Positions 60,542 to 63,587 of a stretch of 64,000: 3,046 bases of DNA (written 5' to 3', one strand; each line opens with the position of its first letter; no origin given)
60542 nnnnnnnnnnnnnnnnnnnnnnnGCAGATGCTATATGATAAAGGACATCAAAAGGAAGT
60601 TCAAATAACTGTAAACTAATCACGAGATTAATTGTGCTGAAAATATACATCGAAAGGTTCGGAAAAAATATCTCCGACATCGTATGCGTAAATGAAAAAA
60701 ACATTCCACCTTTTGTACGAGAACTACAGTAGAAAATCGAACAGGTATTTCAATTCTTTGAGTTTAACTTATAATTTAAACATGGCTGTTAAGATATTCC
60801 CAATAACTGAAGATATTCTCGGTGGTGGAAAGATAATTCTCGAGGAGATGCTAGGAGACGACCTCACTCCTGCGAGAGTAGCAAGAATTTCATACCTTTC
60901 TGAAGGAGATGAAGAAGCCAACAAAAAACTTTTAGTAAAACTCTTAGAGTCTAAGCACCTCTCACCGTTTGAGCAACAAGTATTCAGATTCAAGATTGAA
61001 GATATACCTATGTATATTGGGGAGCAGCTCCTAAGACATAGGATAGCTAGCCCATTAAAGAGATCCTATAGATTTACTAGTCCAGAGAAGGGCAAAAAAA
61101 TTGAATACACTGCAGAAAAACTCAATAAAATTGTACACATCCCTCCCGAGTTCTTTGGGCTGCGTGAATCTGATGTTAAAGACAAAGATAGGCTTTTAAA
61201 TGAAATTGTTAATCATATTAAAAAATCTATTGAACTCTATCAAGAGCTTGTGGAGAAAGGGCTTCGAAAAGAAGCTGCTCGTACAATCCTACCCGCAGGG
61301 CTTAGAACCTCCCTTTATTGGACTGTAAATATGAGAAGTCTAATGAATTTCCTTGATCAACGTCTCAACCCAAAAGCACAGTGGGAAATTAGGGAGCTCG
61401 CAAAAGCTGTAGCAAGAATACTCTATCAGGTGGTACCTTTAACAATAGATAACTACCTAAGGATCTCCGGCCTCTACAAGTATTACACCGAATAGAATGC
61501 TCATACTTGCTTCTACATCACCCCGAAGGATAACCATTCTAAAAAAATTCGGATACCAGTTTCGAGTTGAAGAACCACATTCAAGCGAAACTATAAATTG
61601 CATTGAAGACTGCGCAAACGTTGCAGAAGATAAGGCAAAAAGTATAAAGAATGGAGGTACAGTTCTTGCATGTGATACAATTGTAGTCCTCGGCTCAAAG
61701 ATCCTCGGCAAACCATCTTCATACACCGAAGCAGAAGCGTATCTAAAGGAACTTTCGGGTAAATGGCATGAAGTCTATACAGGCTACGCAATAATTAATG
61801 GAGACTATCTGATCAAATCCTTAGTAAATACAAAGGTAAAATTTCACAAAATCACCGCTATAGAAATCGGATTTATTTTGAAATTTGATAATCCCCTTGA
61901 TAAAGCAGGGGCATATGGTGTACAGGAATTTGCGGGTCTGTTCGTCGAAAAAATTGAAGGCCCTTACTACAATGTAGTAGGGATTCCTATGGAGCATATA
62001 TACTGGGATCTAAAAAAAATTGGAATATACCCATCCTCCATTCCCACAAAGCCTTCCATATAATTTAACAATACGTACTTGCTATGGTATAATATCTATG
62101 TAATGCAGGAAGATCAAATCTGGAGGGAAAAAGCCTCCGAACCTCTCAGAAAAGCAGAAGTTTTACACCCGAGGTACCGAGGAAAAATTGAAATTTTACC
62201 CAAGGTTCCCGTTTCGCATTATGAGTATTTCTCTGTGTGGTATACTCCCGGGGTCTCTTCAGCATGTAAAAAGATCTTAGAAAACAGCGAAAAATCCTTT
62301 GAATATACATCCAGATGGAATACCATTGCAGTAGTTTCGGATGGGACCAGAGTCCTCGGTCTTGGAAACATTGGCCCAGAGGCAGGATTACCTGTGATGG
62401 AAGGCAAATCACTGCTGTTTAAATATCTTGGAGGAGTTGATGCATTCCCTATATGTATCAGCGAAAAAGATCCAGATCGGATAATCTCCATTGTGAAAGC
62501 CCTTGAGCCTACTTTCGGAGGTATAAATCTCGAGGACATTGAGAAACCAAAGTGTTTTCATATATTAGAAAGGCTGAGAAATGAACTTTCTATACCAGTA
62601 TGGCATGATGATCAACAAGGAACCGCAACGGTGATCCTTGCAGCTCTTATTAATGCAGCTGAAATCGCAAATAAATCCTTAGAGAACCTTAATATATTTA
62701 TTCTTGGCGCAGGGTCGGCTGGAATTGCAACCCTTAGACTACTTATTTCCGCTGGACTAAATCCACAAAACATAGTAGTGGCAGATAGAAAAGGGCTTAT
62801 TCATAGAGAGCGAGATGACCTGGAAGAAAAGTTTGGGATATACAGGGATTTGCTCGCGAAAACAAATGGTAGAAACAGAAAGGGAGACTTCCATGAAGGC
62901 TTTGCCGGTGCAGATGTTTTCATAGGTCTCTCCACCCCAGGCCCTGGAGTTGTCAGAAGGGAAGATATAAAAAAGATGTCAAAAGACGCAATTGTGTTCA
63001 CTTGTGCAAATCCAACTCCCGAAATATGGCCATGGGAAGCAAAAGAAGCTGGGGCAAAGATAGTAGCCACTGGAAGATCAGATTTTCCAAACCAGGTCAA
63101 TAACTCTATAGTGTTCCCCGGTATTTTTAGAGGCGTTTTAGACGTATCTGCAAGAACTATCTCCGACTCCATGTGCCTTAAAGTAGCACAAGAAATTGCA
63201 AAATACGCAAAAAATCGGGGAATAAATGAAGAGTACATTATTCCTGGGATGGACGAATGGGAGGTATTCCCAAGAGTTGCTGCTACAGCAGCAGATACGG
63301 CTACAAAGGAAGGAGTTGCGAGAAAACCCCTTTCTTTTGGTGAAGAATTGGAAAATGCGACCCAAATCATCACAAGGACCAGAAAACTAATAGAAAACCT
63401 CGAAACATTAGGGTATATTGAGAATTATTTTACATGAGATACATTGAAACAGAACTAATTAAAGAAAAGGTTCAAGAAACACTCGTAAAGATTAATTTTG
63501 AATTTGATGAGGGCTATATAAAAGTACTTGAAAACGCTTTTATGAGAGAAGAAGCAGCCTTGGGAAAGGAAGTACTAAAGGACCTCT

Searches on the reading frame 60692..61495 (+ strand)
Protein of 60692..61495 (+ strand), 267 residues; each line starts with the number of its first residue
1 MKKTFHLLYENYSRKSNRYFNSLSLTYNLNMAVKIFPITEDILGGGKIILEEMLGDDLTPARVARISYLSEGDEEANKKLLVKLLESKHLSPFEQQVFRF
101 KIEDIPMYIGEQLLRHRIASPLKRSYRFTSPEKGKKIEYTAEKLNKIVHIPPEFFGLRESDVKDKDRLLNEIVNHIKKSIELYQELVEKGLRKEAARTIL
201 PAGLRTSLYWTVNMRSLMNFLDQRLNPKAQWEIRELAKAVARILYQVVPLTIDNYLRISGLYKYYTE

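Call 47: search_protein_families(library=pfam, proteins=[window:60692-61495:+], max_evalue=0.001)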
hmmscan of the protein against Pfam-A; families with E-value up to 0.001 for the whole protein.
window:60692-61495:+ (267 aa): 1 family
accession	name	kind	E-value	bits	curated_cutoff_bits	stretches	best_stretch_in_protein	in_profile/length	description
PF02511.20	Thy1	-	5.7e-47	160.4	24.8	1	50-249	3-190/191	Thymidylate synthase complementing protein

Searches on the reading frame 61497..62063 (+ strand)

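Call 47: search_protein_families(library=pfam, proteins=[window:61497-62063:+], max_evalue=0.001)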
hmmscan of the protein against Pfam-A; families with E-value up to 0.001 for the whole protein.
window:61497-62063:+ (188 aa): 1 family
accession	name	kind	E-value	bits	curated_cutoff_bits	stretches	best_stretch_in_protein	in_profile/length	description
PF02545.19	Maf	-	1e-45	156.1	27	1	2-174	2-186/187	Maf-like protein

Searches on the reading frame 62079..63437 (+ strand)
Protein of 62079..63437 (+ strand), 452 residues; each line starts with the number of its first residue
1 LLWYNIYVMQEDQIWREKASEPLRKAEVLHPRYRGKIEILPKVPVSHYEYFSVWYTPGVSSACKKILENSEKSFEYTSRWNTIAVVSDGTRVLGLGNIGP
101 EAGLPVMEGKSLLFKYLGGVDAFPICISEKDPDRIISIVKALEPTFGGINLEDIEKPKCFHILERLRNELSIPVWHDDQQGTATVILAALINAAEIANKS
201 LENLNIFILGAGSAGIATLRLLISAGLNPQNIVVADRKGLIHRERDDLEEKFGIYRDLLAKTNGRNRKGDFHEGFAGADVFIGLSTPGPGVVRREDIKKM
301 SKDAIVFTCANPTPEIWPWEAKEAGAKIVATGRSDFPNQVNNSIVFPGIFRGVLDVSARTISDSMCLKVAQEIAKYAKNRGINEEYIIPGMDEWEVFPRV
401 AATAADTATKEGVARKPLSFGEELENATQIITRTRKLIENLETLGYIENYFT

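Call 47: search_protein_families(library=pfam, proteins=[window:62079-63437:+], max_evalue=0.001)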
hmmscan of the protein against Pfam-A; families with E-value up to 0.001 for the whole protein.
window:62079-63437:+ (452 aa): 2 families
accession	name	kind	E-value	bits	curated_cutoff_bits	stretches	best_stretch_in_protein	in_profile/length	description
PF00390.24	malic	-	9.5e-31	107.4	23.1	1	35-167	2-182/182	Malic enzyme, N-terminal domain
PF03949.21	Malic_M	-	3.8e-26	92.4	23.5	1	180-395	2-243/258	Malic enzyme, NAD binding domain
